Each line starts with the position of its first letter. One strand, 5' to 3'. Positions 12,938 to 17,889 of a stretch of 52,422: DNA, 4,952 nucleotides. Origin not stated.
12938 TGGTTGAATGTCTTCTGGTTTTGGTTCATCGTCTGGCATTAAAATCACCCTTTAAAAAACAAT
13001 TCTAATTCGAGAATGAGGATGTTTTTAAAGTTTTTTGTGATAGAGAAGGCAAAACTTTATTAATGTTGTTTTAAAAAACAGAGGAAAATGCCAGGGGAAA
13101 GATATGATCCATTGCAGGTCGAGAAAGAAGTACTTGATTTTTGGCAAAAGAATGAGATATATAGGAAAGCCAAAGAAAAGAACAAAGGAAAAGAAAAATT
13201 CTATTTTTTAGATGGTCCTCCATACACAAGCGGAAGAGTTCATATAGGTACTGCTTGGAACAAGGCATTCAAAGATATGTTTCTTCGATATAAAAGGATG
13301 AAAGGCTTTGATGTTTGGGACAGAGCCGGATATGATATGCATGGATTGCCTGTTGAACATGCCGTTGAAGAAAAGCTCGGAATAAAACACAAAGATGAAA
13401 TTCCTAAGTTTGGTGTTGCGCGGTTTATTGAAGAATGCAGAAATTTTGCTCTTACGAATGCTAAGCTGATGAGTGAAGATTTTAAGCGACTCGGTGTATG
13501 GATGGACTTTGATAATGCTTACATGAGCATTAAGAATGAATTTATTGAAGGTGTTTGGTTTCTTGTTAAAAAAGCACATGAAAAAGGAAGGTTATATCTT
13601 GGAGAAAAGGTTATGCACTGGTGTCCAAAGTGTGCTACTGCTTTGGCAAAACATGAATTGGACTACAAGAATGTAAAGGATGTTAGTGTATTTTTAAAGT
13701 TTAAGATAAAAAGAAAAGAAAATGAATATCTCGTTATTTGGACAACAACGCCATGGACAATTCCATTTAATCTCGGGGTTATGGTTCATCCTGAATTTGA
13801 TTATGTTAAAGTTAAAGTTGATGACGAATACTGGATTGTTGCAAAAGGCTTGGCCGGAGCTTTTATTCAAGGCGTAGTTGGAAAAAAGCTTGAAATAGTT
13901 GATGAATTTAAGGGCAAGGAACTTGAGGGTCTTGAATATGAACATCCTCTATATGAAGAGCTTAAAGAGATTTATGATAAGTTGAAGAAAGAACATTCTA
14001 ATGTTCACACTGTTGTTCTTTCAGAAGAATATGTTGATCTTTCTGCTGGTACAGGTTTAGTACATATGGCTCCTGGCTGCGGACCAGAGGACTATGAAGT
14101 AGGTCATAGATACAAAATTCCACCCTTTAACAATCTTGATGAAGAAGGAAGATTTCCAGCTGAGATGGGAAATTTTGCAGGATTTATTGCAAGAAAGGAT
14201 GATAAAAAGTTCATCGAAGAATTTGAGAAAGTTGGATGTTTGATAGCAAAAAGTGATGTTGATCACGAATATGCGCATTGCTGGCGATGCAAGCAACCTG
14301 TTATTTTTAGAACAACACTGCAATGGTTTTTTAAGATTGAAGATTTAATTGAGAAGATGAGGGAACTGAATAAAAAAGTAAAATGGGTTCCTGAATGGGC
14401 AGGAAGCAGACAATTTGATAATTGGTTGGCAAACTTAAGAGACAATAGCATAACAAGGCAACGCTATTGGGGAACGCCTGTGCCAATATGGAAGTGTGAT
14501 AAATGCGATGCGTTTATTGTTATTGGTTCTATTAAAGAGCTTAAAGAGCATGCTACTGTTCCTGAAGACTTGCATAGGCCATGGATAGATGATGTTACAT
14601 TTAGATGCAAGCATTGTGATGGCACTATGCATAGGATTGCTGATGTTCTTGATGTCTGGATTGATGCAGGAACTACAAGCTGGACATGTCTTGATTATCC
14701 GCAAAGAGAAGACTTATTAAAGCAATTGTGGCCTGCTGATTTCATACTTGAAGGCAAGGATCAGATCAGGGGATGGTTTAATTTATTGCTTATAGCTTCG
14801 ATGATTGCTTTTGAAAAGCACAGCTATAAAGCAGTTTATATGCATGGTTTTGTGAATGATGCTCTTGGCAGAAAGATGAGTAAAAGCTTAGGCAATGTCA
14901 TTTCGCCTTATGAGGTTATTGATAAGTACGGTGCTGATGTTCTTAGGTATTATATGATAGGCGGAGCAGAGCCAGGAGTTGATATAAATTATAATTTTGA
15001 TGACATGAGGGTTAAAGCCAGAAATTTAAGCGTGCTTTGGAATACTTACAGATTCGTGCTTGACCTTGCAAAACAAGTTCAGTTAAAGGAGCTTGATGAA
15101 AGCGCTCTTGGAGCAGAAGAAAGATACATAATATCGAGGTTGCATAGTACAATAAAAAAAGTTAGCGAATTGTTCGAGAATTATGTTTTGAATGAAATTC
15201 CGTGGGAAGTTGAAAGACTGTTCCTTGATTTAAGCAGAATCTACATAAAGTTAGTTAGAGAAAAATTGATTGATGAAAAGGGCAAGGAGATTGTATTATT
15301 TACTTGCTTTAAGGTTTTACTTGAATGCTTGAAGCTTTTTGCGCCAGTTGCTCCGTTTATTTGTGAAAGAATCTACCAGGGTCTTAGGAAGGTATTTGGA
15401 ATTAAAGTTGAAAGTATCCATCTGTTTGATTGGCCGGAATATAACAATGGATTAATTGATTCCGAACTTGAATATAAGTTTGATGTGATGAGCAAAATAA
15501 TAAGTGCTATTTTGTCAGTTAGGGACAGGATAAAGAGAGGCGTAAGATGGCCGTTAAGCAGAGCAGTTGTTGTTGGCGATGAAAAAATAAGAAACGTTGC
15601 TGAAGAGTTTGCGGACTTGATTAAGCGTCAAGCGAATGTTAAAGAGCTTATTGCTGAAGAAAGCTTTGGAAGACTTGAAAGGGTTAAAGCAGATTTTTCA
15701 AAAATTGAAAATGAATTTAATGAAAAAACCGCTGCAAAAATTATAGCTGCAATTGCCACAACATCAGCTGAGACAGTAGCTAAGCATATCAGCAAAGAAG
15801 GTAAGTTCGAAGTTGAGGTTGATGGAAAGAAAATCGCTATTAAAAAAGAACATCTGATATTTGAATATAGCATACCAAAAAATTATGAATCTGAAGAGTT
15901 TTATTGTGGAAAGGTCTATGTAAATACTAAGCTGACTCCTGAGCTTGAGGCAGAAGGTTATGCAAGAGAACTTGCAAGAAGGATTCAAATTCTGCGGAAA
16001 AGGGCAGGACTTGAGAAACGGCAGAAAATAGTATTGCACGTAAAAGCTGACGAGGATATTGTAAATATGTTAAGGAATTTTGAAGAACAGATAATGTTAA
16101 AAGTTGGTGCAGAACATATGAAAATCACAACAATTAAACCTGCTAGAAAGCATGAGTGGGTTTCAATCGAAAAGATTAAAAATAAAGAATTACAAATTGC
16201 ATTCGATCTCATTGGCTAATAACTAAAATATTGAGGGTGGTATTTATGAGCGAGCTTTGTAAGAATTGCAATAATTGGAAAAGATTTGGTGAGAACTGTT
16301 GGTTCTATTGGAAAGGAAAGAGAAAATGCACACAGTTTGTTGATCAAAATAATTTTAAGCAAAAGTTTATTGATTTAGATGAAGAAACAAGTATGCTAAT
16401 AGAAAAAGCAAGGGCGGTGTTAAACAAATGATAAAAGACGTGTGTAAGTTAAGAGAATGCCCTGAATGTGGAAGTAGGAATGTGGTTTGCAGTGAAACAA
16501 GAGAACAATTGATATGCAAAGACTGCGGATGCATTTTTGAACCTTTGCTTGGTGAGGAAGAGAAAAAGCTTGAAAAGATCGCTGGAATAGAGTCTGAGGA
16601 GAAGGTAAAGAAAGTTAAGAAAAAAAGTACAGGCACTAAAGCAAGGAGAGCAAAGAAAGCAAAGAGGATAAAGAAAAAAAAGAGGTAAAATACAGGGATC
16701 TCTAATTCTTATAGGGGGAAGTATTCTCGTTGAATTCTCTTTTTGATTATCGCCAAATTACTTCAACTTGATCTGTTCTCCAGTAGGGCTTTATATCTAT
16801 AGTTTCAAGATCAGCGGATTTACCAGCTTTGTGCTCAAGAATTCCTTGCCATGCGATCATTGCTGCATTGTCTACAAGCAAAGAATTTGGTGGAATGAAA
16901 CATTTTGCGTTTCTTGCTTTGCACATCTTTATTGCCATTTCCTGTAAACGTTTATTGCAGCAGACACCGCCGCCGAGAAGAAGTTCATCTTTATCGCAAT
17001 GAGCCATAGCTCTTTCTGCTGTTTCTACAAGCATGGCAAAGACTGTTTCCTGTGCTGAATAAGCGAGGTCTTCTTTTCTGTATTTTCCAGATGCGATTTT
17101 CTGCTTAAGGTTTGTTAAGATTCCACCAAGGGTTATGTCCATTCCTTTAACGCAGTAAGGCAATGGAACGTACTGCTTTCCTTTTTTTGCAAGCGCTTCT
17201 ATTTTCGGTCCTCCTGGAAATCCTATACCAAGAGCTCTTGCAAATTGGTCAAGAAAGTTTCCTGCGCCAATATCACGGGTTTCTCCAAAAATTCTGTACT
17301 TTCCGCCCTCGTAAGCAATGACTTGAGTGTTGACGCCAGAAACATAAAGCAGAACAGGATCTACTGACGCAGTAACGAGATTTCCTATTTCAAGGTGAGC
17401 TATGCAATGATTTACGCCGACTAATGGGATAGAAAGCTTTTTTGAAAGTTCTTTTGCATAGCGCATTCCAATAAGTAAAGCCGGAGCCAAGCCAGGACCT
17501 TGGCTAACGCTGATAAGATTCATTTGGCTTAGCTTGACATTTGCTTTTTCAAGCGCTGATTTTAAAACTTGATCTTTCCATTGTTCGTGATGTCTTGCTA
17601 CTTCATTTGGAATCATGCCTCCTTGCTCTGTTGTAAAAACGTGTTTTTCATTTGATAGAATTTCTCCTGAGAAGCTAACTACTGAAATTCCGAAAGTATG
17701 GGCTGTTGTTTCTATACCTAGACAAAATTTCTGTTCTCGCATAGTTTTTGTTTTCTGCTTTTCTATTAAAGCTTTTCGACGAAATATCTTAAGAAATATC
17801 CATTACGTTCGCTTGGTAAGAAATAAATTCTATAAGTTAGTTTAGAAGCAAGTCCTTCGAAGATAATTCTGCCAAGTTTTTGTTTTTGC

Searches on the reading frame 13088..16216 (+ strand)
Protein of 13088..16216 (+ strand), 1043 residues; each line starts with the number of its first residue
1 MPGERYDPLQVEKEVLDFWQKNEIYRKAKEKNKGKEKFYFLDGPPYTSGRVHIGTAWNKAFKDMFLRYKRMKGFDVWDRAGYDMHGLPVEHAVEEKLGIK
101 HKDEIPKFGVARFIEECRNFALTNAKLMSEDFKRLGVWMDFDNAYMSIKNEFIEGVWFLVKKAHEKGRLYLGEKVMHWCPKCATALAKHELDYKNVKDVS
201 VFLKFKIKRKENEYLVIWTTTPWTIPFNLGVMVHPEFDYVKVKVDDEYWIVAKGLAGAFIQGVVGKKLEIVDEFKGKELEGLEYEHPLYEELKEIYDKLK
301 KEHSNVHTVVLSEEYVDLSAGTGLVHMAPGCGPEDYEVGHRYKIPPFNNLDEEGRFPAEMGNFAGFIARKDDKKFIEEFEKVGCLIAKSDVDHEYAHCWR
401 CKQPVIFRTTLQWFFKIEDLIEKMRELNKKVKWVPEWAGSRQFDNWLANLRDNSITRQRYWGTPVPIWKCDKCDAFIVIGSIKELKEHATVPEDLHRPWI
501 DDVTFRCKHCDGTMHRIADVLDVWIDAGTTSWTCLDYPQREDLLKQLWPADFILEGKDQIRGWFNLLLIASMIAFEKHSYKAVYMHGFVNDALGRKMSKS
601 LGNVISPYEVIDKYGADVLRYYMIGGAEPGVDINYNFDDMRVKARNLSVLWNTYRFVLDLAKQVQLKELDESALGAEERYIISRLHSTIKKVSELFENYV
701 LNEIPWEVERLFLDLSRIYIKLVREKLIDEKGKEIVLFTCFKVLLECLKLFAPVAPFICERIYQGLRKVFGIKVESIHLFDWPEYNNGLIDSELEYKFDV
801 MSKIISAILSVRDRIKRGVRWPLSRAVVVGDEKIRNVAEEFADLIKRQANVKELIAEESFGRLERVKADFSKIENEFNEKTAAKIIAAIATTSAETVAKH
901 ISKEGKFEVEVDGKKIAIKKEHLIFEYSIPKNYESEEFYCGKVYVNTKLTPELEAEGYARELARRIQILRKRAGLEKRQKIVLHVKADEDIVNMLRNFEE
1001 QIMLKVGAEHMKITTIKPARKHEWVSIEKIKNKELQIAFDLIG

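Call 46: search_protein_families(library=pfam, proteins=[window:13088-16216:+], max_evalue=0.001)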
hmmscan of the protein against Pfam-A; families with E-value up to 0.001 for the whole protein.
window:13088-16216:+ (1043 aa): 6 families
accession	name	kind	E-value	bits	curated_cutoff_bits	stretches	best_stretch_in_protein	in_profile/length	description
PF00133.28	tRNA-synt_1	-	2.7e-126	422.1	22.7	1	15-634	2-412/414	tRNA synthetases class I (I, L, M and V)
PF09334.17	tRNA-synt_1g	-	3e-29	102.4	20.1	3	520-641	244-372/391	tRNA synthetases class I (M)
PF08264.19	Anticodon_1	-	7.2e-27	94.5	25.1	1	678-824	1-145/148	Anticodon-binding domain of tRNA ligase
PF19302.4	DUF5915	-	1.9e-19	70.4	27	1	843-1017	2-176/195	Domain of unknown function (DUF5915)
PF01406.26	tRNA-synt_1e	-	2.6e-06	27.5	27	1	572-625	229-282/301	tRNA synthetases class I (C) catalytic domain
PF01921.24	tRNA-synt_1f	-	5.1e-06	26.1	27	0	584-638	270-323/360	tRNA synthetases class I (K)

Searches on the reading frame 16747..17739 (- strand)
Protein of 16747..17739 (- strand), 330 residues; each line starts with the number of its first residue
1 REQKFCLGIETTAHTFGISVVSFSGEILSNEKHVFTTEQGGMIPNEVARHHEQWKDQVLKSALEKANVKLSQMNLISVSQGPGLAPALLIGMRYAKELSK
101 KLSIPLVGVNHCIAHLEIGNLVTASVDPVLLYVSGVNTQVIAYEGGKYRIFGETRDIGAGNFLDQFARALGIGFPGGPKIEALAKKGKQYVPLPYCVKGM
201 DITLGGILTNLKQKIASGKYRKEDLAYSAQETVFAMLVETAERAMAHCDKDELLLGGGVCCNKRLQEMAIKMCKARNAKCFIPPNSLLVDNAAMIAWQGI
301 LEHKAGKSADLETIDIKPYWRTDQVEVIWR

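Call 46: search_protein_families(library=pfam, proteins=[window:16747-17739:-], max_evalue=0.001)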
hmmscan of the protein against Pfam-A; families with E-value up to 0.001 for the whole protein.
window:16747-17739:- (330 aa): 2 families
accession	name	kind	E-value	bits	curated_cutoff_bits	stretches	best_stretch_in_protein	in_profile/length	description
PF00814.31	TsaD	-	1.3e-78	264.8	24.8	1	31-297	6-264/264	tRNA N6-adenosine threonylcarbamoyltransferase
PF22521.2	HypF_C_2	-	2.1e-09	37.9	27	1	179-283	122-227/241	Carbamoyltransferase, Kae1-like Domain, second subdomain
